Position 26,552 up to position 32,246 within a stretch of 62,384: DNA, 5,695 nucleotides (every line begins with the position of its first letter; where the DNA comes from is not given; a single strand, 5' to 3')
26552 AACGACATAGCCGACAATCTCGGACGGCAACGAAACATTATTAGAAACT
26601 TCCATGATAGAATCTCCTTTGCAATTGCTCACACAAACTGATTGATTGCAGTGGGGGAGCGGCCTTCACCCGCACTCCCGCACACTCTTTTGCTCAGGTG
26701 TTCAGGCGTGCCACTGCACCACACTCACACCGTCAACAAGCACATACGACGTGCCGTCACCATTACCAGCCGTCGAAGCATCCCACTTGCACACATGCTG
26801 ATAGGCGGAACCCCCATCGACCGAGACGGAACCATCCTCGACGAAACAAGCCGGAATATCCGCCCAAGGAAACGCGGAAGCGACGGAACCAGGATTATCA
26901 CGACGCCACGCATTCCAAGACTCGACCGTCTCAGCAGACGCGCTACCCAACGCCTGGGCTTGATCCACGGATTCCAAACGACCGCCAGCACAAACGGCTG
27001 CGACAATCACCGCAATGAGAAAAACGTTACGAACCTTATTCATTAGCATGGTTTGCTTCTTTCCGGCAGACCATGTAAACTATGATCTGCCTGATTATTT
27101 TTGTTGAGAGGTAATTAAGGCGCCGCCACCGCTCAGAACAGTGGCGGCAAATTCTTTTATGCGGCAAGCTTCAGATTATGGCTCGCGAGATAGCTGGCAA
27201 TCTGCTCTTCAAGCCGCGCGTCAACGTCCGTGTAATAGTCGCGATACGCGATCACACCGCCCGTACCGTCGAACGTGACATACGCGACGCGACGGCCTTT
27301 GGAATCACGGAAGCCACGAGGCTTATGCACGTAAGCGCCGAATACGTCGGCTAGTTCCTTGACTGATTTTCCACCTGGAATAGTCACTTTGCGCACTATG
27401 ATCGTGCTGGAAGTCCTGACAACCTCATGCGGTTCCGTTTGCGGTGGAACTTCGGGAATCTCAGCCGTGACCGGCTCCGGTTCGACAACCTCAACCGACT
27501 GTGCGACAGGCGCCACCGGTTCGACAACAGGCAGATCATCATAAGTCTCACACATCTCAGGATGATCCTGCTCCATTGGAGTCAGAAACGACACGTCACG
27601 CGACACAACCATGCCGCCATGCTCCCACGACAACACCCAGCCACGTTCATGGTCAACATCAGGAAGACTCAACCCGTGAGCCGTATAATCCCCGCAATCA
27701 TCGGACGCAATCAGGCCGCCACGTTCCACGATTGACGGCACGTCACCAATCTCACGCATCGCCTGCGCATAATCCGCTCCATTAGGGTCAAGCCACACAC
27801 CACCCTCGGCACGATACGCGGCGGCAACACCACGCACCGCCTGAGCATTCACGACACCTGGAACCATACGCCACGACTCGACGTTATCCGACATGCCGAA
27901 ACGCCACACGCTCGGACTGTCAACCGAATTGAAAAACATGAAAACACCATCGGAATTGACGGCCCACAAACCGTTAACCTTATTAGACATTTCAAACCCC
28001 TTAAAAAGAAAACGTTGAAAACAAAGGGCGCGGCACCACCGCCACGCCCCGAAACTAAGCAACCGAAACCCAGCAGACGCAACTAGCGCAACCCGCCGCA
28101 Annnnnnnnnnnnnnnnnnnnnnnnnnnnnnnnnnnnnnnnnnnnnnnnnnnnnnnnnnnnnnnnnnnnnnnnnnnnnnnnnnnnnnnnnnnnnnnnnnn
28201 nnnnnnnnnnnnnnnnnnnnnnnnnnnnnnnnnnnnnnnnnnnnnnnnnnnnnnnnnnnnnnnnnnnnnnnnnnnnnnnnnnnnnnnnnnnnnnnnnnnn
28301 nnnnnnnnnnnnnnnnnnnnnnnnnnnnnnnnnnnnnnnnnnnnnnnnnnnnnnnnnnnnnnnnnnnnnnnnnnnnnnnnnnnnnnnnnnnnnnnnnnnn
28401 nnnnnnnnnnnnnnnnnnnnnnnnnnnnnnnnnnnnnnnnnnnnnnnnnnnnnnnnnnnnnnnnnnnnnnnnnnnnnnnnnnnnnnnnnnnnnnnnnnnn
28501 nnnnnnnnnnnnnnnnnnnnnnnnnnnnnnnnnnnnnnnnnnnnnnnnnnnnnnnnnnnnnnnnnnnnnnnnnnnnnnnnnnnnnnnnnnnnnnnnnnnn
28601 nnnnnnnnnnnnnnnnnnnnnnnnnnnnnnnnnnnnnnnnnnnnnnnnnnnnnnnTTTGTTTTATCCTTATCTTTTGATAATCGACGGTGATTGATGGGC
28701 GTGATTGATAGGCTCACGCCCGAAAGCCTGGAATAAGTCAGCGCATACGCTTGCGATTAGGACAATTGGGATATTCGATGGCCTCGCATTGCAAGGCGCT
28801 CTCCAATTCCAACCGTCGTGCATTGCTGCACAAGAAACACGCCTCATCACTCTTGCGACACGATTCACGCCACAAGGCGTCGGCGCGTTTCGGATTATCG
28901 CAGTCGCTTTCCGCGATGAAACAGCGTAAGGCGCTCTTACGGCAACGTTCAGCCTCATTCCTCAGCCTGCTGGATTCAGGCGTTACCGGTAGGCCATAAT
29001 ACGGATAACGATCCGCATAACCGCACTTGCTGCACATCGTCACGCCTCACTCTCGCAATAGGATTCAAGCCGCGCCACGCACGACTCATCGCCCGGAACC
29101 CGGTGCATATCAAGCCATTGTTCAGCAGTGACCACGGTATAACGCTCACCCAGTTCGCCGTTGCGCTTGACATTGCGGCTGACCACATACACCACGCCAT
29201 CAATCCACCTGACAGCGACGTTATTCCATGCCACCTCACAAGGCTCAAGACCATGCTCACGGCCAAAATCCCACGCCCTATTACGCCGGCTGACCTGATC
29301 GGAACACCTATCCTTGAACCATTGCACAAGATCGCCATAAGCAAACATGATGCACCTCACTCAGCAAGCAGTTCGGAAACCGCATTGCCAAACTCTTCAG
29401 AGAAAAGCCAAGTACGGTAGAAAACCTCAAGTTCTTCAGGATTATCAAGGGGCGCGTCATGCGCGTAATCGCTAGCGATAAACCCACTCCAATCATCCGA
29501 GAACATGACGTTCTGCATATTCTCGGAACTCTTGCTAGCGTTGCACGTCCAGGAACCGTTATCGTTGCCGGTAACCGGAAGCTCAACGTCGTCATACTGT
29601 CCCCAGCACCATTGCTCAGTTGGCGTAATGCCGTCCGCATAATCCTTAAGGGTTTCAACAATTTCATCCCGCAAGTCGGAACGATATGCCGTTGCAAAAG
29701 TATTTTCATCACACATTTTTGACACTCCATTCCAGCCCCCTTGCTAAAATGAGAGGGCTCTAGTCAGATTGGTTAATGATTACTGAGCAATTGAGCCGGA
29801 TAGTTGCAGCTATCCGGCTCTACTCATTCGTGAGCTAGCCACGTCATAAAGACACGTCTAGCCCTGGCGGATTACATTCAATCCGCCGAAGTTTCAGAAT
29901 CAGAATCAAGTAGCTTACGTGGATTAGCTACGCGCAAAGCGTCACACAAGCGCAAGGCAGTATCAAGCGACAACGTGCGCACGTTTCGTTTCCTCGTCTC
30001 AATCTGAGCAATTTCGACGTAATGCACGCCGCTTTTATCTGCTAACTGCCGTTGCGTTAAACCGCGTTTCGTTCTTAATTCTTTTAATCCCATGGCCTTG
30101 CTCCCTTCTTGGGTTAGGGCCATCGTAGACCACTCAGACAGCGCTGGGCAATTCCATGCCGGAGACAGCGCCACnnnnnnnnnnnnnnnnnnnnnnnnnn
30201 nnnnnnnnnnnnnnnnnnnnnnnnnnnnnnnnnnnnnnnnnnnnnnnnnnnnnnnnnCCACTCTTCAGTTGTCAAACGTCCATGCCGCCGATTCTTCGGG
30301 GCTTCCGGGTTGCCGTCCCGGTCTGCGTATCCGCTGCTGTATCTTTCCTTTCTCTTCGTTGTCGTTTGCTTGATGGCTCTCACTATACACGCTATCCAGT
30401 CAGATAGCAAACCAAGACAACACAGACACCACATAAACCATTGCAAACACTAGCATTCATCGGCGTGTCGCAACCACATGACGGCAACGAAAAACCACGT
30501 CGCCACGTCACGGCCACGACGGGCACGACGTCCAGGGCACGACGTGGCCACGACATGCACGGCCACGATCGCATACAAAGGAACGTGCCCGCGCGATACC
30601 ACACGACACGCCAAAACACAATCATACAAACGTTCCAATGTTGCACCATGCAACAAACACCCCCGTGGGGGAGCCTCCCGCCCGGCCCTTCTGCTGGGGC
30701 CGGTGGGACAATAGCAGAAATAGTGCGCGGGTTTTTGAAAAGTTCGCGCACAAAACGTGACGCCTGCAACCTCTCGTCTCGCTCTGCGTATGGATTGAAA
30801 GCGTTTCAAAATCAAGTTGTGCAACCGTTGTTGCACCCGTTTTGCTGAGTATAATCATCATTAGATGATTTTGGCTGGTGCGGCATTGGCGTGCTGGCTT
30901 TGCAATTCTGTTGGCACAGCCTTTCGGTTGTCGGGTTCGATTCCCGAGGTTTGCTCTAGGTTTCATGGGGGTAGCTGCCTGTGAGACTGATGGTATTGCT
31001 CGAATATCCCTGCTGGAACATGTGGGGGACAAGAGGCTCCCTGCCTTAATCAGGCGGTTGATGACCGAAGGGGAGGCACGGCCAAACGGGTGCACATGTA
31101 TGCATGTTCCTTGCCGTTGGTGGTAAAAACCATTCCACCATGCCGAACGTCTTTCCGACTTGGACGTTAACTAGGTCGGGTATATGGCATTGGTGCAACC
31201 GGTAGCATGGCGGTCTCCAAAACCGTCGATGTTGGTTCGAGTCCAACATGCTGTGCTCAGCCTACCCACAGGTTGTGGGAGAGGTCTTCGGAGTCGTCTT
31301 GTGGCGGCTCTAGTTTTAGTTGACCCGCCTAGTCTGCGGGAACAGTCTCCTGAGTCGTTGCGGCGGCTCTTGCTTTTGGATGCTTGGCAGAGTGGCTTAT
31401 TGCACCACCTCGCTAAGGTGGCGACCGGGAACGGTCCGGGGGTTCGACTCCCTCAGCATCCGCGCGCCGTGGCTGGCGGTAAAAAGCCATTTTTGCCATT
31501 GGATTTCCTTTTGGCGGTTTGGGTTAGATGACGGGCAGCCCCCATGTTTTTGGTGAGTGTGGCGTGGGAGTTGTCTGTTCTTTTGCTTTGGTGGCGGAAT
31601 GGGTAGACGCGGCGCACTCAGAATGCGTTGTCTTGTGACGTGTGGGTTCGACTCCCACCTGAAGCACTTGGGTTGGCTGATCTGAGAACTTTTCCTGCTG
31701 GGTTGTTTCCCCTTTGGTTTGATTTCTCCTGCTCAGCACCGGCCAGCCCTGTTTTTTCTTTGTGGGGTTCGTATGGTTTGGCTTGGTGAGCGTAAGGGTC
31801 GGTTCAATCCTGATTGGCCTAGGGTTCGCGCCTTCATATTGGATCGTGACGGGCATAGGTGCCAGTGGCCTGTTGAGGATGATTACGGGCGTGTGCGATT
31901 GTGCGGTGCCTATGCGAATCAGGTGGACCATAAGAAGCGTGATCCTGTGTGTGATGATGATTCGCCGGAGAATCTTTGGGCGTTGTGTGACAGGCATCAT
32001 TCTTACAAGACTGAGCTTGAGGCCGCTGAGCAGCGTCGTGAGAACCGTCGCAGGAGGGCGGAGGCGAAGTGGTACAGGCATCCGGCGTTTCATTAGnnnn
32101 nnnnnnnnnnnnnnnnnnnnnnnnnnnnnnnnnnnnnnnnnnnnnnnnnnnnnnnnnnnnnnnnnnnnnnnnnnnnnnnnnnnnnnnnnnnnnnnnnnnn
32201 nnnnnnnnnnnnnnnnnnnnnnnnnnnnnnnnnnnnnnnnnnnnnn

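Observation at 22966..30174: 7-kb leftward accessory island of mostly small acidic or Cys-rich proteins led by its own HTH regulator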

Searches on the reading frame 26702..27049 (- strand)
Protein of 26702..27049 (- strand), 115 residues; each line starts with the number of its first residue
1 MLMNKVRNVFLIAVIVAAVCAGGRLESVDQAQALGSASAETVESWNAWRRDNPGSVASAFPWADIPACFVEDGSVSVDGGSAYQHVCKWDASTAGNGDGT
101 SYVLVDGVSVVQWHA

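Call 3: search_protein_families(library=pfam, max_evalue=0.01, proteins=[window:26702-27049:-])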
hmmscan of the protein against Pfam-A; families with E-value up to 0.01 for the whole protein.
window:26702-27049:- (115 aa): 0 families

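Call 6: search_protein_families(library=phrogs, max_evalue=0.01, proteins=[window:26702-27049:-])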
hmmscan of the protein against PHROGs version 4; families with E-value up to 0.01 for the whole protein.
window:26702-27049:- (115 aa): 2 families
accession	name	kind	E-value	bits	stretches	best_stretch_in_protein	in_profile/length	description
phrog_19904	-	unknown function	1.5e-08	35.4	1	10-113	8-64/69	-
phrog_23104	-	unknown function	0.0016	19.4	0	84-103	37-56/67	-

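Call 39: search_protein_families(library=padloc, max_evalue=0.05, proteins=[window:26702-27049:-])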
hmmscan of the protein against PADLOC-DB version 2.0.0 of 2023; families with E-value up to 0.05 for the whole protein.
window:26702-27049:- (115 aa): 0 families

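Call 40: search_protein_families(library=ncbifam, max_evalue=0.05, proteins=[window:26702-27049:-])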
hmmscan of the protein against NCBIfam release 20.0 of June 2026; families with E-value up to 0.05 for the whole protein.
window:26702-27049:- (115 aa): 0 families

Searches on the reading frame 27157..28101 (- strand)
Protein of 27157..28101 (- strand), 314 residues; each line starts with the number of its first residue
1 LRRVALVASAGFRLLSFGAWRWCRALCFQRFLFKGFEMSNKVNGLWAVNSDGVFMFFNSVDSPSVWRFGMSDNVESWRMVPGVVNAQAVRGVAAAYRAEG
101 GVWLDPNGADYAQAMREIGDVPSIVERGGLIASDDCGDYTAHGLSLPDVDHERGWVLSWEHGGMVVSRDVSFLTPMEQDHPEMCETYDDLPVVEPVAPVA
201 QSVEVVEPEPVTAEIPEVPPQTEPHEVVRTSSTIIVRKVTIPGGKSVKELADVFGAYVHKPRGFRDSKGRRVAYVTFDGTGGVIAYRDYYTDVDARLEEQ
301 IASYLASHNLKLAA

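Call 3: search_protein_families(library=pfam, max_evalue=0.01, proteins=[window:27157-28101:-])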
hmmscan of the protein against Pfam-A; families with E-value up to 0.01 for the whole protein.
window:27157-28101:- (314 aa): 0 families

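Call 6: search_protein_families(library=phrogs, max_evalue=0.01, proteins=[window:27157-28101:-])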
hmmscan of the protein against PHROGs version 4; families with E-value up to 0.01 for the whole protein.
window:27157-28101:- (314 aa): 0 families

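Call 25: search_solved_structures(query=window:27157-27990:-, max_evalue=1)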
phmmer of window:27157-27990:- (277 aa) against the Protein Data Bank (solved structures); distinct sequences matched with E-value up to 1: 0.

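Call 39: search_protein_families(library=padloc, max_evalue=0.05, proteins=[window:27157-27990:-])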
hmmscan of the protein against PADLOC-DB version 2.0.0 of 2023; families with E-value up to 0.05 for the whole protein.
window:27157-27990:- (277 aa): 0 families

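Call 40: search_protein_families(library=ncbifam, max_evalue=0.05, proteins=[window:27157-27990:-])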
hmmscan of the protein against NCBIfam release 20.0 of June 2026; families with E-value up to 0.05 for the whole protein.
window:27157-27990:- (277 aa): 0 families

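Call 62: search_protein_families(library=pfam, alignment_id=A3, max_evalue=0.01)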
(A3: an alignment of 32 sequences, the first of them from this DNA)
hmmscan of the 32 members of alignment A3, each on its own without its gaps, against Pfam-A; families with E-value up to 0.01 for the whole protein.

A. member 1, seq(277 aa): 0 families

B. families by the number of members that match (of 32 scanned): 7 families
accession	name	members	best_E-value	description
PF09617.15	Cas_GSU0053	1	2.2e-24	CRISPR-associated protein GSU0053 (Cas_GSU0053)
PF13711.11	DUF4160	1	6e-21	Domain of unknown function (DUF4160)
PF10387.14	DUF2442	1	3.9e-08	Protein of unknown function (DUF2442)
PF02767.21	DNA_pol3_beta_2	1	8.4e-06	DNA polymerase III beta subunit, central domain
PF01381.28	HTH_3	1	0.00021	Helix-turn-helix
PF13560.12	HTH_31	1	0.0096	Helix-turn-helix domain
PF16693.10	Yop-YscD_ppl_1st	1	0.0097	YscD/CdsD-like Bon-like domain 1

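Call 63: search_protein_families(library=phrogs, alignment_id=A3, max_evalue=0.001)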
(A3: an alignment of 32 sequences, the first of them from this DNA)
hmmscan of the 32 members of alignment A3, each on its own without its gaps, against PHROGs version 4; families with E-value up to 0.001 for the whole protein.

A. member 1, seq(277 aa): 0 families

B. families by the number of members that match (of 32 scanned): 12 families
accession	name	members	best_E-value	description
phrog_14333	-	1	6.7e-22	-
phrog_37898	-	1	6.7e-13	-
phrog_947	-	1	1.7e-09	DNA polymerase processivity factor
phrog_19904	-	1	1.5e-08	-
phrog_29047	-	1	9.5e-08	-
phrog_27074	-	1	2.3e-06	-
phrog_12598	-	1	2.6e-06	RusA-like Holliday junction resolvase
phrog_34979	-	1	6.8e-05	-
phrog_2104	-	1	0.00014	-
phrog_955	-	1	0.00032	HTH DNA binding protein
phrog_7950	-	1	0.00037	transcriptional repressor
phrog_4836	-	1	0.00062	CII-like regulator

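Call 90: find_homologous_proteins(query=window:27157-27990:-, max_evalue=0.001)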
Query window:27157-27990:- (277 aa): 213 proteins with E <= 0.001 among 1803 candidates; the best 120 are listed.
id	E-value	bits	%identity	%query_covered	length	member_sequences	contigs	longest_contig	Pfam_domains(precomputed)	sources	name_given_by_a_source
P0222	2.2e-180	616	97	100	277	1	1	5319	-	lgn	-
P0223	5.6e-179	612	96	100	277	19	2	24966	-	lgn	-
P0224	1.1e-178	611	96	100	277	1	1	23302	-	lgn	-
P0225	5.9e-178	608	96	100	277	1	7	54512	-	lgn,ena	-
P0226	1.8e-175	600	95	100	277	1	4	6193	-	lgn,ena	-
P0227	2.8e-175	599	95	100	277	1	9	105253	-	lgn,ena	-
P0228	2.9e-175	599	95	100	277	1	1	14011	-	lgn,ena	-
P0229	3.9e-175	599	95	100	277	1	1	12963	-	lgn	-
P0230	1.1e-174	598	95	100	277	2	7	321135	-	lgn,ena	-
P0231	1.6e-174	597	95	100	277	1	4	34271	-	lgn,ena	-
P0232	3.0e-174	596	94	100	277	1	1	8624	-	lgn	-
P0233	5.0e-174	595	97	60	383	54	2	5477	-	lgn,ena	-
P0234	8.0e-174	595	94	100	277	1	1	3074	-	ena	-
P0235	1.0e-173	594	94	100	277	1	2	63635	-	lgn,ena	-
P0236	1.1e-173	594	94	100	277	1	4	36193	-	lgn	-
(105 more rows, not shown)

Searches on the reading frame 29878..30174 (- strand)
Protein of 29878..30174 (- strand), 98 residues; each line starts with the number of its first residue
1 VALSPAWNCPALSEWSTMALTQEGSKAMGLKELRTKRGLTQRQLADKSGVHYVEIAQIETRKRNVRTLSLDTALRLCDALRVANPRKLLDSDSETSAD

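Call 4: search_protein_families(library=pfam, max_evalue=0.01, proteins=[window:29878-30174:-])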
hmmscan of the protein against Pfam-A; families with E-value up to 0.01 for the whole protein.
window:29878-30174:- (98 aa): 4 families
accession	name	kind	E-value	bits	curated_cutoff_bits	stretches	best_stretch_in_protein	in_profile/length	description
PF01381.28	HTH_3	-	2.2e-11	44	23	1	30-82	1-50/55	Helix-turn-helix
PF13560.12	HTH_31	-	4.8e-09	36.8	27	1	30-83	6-57/64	Helix-turn-helix domain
PF13443.12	HTH_26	-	3e-05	24.6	22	1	30-82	2-52/63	Cro/C1-type HTH DNA-binding domain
PF12844.13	HTH_19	-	0.00062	20.1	30.2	1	30-62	4-36/64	Helix-turn-helix domain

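Call 7: search_protein_families(library=phrogs, max_evalue=0.01, proteins=[window:29878-30174:-])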
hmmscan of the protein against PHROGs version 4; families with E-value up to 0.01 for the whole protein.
window:29878-30174:- (98 aa): 20 families
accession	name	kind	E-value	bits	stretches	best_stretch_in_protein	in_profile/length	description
phrog_8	-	transcription regulation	1.9e-09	38.4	1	30-82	81-130/346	transcriptional regulator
phrog_1373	-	transcription regulation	6.7e-09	36.9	1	30-84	68-119/166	transcriptional regulator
phrog_3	-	transcription regulation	8.3e-09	36.7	1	24-91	87-148/430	transcriptional repressor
phrog_5823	-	transcription regulation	2e-08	34.8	1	30-90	11-68/404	transcriptional regulator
phrog_4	-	transcription regulation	3.1e-07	30.7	1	30-83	141-187/400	transcriptional repressor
phrog_7241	-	transcription regulation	1.8e-06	29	1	30-83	66-116/122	transcriptional regulator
phrog_2339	-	DNA, RNA and nucleotide metabolism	4.2e-06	27.7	1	28-80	28-78/98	HTH DNA binding protein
phrog_7950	-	transcription regulation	1.4e-05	26.1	1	30-64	12-46/68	transcriptional repressor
phrog_11553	-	unknown function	0.00096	19.5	1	29-83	39-93/278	-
phrog_147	-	transcription regulation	0.0011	20.3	1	30-69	9-49/100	transcriptional regulator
phrog_4779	-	transcription regulation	0.0013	20.2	1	30-81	7-57/98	transcriptional regulator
phrog_2104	-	unknown function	0.0013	19.9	1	26-64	40-78/103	-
phrog_7126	-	DNA, RNA and nucleotide metabolism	0.0015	19.5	1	34-82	26-72/120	HTH DNA binding protein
phrog_2967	-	transcription regulation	0.002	18.7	1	30-82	15-64/225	transcriptional regulator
phrog_9908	-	DNA, RNA and nucleotide metabolism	0.0028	17.9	1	26-80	14-68/282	DNA binding protein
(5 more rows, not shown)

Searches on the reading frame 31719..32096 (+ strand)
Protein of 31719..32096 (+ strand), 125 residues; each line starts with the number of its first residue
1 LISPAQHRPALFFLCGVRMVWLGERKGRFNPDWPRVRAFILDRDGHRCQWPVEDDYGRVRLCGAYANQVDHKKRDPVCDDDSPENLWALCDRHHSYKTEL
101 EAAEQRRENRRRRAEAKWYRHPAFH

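Call 4: search_protein_families(library=pfam, max_evalue=0.01, proteins=[window:31719-32096:+])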
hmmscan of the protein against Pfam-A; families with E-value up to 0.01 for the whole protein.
window:31719-32096:+ (125 aa): 0 families

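Call 7: search_protein_families(library=phrogs, max_evalue=0.01, proteins=[window:31719-32096:+])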
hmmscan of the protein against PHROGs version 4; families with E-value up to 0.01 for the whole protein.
window:31719-32096:+ (125 aa): 12 families
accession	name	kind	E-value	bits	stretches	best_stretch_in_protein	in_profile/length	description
phrog_333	-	DNA, RNA and nucleotide metabolism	6.7e-25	88.9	1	17-124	4-104/138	HNH endonuclease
phrog_144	-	DNA, RNA and nucleotide metabolism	3.4e-10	40.8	1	31-111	70-149/175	HNH endonuclease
phrog_589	-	DNA, RNA and nucleotide metabolism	4.9e-09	37.2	1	24-115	70-156/179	HNH endonuclease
phrog_119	-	DNA, RNA and nucleotide metabolism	8.7e-08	32.4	1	30-113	188-270/443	HNH endonuclease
phrog_7785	-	DNA, RNA and nucleotide metabolism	2.4e-07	31.8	1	37-113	62-129/147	HNH endonuclease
phrog_5956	-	DNA, RNA and nucleotide metabolism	6.7e-06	26.8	1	17-122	29-136/138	HNH endonuclease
phrog_8446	-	DNA, RNA and nucleotide metabolism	1.7e-05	25.6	1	21-108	116-206/211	HNH endonuclease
phrog_4581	-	head and packaging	0.00023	21.7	1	32-111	52-122/395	terminase small subunit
phrog_2323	-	DNA, RNA and nucleotide metabolism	0.0017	19.3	1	30-107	21-93/113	HNH endonuclease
phrog_1271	-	DNA, RNA and nucleotide metabolism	0.0029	18.1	1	27-117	248-336/361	HNH endonuclease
phrog_25061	-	DNA, RNA and nucleotide metabolism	0.0051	18.2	1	32-109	126-197/219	HNH endonuclease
phrog_740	-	DNA, RNA and nucleotide metabolism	0.0067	16.4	1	34-100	27-87/332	HNH endonuclease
